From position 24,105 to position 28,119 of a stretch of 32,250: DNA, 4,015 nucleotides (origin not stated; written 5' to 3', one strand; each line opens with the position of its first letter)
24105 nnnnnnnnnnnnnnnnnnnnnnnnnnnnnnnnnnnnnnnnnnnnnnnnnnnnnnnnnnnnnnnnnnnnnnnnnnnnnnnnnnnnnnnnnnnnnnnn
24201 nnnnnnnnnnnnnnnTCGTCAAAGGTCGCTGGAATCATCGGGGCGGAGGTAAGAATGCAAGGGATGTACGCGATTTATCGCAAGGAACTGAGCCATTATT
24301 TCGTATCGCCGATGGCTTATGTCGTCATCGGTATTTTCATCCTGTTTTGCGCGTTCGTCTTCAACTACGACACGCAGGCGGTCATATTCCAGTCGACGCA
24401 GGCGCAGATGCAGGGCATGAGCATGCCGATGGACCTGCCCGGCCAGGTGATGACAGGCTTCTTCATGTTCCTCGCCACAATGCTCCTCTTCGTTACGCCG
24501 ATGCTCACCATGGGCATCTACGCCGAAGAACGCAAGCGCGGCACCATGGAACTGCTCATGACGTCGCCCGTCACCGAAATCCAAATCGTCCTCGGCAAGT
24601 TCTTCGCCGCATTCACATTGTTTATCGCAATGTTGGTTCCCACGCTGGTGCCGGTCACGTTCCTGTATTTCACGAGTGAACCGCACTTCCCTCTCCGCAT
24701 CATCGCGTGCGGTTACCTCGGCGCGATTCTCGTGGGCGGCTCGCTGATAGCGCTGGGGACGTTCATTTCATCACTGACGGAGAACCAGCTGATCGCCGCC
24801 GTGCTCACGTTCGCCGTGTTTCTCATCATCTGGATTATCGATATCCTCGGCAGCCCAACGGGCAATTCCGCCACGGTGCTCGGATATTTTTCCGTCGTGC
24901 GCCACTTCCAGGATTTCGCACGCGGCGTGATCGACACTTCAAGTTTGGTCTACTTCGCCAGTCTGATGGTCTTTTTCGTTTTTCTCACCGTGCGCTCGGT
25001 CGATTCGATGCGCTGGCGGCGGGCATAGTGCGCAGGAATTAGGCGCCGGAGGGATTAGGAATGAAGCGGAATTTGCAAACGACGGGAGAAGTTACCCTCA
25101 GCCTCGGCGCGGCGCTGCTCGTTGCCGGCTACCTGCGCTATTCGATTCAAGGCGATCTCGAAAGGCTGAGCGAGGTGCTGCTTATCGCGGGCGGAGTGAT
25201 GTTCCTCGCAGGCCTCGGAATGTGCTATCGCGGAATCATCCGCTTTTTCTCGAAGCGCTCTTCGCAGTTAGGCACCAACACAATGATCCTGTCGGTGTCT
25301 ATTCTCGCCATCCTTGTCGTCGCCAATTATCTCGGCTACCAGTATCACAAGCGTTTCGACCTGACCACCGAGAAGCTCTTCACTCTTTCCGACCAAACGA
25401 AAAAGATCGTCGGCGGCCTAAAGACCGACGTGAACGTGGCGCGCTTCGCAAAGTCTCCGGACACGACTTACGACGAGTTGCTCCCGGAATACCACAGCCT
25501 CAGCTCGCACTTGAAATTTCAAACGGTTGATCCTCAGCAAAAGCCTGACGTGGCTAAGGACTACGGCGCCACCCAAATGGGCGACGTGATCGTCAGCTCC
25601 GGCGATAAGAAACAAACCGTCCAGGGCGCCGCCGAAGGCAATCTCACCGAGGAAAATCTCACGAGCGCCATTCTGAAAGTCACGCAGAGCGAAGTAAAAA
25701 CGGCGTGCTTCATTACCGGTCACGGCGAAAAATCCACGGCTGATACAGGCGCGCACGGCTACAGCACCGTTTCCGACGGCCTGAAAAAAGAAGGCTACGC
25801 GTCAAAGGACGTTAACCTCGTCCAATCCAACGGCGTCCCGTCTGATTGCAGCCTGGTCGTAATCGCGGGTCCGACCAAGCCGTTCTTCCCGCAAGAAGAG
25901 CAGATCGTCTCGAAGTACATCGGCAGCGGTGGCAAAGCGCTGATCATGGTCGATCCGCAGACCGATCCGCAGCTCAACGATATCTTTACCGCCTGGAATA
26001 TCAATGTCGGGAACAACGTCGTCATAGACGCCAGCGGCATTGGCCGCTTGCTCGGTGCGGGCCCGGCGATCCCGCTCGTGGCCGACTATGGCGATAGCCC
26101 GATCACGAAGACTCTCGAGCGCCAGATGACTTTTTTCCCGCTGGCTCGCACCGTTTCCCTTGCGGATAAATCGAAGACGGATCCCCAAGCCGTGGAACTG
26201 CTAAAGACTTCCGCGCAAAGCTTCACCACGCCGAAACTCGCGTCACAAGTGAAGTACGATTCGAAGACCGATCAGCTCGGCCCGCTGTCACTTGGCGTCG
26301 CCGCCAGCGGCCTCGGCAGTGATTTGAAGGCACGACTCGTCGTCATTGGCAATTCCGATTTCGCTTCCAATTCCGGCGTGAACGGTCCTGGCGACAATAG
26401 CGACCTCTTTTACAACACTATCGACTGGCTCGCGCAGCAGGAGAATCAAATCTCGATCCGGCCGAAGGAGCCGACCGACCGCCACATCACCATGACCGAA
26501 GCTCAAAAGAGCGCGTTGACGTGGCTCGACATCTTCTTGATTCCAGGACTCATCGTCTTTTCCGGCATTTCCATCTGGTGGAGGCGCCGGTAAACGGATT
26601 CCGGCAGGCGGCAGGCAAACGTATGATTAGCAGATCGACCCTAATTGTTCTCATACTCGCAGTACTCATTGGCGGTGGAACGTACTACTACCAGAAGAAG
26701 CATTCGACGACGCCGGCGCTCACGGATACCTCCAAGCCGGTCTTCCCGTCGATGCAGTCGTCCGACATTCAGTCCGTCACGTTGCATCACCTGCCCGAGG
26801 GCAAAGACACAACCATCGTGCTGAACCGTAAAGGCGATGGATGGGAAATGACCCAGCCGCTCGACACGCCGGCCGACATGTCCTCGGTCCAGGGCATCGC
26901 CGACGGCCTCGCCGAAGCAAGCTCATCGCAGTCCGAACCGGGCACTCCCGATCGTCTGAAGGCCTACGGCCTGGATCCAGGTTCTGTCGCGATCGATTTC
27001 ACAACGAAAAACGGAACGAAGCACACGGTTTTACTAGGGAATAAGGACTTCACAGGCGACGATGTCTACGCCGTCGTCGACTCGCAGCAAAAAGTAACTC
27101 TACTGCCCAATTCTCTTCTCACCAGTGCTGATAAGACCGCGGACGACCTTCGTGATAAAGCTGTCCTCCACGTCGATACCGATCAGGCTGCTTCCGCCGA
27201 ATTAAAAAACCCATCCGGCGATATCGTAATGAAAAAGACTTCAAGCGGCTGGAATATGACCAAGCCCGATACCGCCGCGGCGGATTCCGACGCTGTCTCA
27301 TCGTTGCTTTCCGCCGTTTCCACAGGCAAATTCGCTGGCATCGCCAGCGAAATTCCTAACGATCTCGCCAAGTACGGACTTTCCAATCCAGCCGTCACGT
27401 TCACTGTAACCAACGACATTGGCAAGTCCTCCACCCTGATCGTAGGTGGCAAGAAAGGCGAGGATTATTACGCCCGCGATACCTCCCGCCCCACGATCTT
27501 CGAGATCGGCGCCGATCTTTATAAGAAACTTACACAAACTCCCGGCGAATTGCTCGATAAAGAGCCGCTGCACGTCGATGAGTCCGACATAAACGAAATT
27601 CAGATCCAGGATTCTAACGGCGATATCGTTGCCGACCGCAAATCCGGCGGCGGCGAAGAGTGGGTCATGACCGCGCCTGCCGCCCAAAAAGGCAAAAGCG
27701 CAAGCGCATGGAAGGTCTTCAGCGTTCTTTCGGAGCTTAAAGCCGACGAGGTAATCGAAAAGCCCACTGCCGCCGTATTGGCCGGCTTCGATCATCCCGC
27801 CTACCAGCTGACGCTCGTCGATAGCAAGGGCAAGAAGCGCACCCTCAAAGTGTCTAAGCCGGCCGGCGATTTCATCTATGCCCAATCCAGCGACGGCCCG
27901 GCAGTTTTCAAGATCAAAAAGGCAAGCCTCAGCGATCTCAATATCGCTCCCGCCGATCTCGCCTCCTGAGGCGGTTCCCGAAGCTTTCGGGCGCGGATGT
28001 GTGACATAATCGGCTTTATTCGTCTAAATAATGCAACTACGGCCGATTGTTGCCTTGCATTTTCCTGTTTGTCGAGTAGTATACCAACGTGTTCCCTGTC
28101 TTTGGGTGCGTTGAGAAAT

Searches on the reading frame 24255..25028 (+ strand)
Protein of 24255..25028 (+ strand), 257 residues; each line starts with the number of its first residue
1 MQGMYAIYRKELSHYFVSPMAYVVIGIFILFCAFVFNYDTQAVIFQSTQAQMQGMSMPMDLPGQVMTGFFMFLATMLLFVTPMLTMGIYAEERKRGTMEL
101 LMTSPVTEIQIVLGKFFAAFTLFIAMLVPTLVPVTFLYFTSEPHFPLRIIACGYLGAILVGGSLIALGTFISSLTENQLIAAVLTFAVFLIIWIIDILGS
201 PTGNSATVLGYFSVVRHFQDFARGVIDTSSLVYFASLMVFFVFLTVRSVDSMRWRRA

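Call 6: search_protein_families(library=pfam, proteins=[window:24255-25028:+])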
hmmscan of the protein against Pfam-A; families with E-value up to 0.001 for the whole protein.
window:24255-25028:+ (257 aa): 5 families
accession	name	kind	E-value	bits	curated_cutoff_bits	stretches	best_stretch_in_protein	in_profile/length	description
PF12698.13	ABC2_membrane_3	-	1.8e-11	44.2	31.6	1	45-201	141-291/347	ABC-2 family transporter protein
PF12679.13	ABC2_membrane_2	-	1.8e-10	41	27.2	1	6-195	2-201/283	ABC-2 family transporter protein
PF12730.13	ABC2_membrane_4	-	1.6e-05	25.4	27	1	28-189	17-176/179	ABC-2 family transporter protein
PF01061.29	ABC2_membrane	-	1.7e-05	24.9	26.9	1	5-192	4-173/211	ABC-2 type transporter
PF13346.12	ABC2_membrane_5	-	3.3e-05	24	25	1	70-248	36-196/205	ABC-2 family transporter protein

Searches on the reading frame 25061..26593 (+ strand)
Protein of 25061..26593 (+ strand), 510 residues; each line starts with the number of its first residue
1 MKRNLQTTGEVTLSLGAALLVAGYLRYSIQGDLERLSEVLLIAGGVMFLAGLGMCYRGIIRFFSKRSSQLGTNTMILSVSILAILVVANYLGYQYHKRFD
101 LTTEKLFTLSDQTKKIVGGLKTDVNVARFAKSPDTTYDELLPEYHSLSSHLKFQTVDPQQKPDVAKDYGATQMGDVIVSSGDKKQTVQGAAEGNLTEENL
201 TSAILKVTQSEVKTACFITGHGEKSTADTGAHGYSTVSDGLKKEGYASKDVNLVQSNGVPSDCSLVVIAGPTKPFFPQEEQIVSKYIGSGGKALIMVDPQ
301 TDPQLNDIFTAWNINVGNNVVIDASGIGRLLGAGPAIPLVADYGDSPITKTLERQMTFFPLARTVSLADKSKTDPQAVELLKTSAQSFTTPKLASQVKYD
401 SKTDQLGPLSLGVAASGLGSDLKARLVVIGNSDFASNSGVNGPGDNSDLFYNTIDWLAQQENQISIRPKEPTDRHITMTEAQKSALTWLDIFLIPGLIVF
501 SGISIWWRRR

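Call 6: search_protein_families(library=pfam, proteins=[window:25061-26593:+])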
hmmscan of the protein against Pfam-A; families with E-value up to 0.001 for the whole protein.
window:25061-26593:+ (510 aa): 2 families
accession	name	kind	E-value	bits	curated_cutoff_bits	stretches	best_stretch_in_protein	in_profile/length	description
PF09822.16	ABC_transp_aux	-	3.1e-23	82.9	34.7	1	213-439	2-263/288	ABC-type uncharacterized transport system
PF23357.1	DUF7088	-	2.4e-10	41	27.8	1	104-188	2-86/105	Domain of unknown function (DUF7088)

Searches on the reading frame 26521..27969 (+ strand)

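Call 6: search_protein_families(library=pfam, proteins=[window:26521-27969:+])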
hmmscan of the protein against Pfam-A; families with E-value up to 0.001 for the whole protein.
window:26521-27969:+ (482 aa): 1 family
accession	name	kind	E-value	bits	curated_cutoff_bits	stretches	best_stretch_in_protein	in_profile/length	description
PF14238.11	DUF4340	-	2.3e-62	210.9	25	3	108-272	1-165/183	Domain of unknown function (DUF4340)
